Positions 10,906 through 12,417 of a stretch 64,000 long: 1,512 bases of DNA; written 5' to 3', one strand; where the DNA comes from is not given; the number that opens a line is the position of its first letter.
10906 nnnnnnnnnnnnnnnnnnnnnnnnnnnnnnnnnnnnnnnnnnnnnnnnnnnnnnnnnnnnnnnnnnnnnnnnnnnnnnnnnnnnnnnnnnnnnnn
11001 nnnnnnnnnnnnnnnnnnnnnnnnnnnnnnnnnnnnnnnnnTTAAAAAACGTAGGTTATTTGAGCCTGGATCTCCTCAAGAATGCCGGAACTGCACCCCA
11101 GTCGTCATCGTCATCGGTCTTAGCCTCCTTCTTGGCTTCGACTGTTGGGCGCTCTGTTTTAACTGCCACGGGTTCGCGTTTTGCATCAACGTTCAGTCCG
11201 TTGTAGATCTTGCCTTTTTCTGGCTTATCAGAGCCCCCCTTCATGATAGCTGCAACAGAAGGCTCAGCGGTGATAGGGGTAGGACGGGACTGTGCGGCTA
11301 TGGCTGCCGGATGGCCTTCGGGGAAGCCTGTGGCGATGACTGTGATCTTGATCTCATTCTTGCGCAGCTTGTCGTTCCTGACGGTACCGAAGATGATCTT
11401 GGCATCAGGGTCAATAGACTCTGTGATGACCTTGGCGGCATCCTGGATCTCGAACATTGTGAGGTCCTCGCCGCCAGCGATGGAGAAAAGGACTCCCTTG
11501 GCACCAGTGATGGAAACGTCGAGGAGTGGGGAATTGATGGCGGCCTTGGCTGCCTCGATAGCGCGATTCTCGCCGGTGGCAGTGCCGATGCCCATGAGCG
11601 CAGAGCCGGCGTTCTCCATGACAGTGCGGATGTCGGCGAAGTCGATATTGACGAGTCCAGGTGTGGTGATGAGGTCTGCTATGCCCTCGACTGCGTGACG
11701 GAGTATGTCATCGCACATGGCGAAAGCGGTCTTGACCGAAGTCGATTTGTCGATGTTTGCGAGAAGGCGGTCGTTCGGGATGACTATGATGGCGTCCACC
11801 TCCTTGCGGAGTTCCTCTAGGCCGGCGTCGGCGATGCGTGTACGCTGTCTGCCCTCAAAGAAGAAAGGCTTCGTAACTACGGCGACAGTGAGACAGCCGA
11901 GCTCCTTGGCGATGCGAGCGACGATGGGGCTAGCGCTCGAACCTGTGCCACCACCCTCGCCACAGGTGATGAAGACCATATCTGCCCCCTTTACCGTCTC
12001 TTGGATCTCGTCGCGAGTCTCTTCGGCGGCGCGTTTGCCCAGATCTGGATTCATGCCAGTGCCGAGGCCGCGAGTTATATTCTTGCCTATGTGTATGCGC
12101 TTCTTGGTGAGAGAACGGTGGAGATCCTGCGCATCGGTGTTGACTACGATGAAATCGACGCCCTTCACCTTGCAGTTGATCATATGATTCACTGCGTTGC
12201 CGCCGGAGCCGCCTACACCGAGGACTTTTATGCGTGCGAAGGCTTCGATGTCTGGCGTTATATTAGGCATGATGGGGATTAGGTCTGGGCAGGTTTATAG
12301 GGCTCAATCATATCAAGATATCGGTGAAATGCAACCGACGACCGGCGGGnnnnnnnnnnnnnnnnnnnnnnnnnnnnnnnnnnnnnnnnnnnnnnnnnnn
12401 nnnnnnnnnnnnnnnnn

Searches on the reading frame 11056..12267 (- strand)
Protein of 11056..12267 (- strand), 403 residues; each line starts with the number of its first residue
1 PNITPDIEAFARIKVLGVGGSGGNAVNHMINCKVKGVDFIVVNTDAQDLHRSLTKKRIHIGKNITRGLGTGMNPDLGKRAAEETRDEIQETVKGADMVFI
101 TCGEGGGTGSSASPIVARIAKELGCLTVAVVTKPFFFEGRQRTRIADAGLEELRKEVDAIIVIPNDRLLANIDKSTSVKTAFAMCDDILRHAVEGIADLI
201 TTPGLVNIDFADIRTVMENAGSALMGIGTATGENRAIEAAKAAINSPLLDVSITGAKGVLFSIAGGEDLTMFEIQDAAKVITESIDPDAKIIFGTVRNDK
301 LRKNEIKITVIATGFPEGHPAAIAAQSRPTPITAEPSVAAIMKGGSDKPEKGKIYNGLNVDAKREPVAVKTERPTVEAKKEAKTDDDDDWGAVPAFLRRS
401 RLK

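Call 45: list_cluster_members(proteins=[window:11056-12267:-, window:20007-22487:+, window:38620-41376:+, window:753-1364:+, window:3541-4152:+, window:4257-4868:+, window:5399-6355:+])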
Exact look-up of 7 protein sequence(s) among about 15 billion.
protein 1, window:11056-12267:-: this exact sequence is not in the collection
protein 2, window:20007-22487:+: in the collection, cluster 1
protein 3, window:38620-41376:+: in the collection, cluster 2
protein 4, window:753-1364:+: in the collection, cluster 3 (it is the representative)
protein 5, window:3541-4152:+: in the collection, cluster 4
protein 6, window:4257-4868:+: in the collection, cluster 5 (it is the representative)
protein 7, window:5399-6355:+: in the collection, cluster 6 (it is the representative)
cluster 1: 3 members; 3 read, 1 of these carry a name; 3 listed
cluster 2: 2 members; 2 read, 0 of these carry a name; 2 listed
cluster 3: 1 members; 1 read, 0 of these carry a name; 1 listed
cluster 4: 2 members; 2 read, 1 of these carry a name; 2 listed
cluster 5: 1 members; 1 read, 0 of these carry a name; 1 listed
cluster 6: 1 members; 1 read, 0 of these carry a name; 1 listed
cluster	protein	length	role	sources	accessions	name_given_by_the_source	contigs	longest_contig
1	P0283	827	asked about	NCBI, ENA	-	-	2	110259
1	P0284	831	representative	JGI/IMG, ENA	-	-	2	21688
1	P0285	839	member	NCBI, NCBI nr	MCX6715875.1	MAG: DNA gyrase subunit A [Candidatus Taylorbacteria bacterium] | DNA gyrase subunit A [Candidatus Taylorbacteria bacterium]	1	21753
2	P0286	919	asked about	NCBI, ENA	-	-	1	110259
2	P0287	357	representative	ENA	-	-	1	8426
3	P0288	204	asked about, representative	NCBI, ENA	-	-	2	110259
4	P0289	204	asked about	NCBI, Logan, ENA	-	-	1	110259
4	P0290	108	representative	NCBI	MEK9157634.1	MAG: HAD hydrolase-like protein, partial [Patescibacteria group bacterium]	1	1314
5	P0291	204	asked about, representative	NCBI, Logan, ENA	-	-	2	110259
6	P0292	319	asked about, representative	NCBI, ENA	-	-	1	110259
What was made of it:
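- The host's GyrA falls in a 90% cluster that includes a Candidatus Taylorbacteria protein (call 45).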
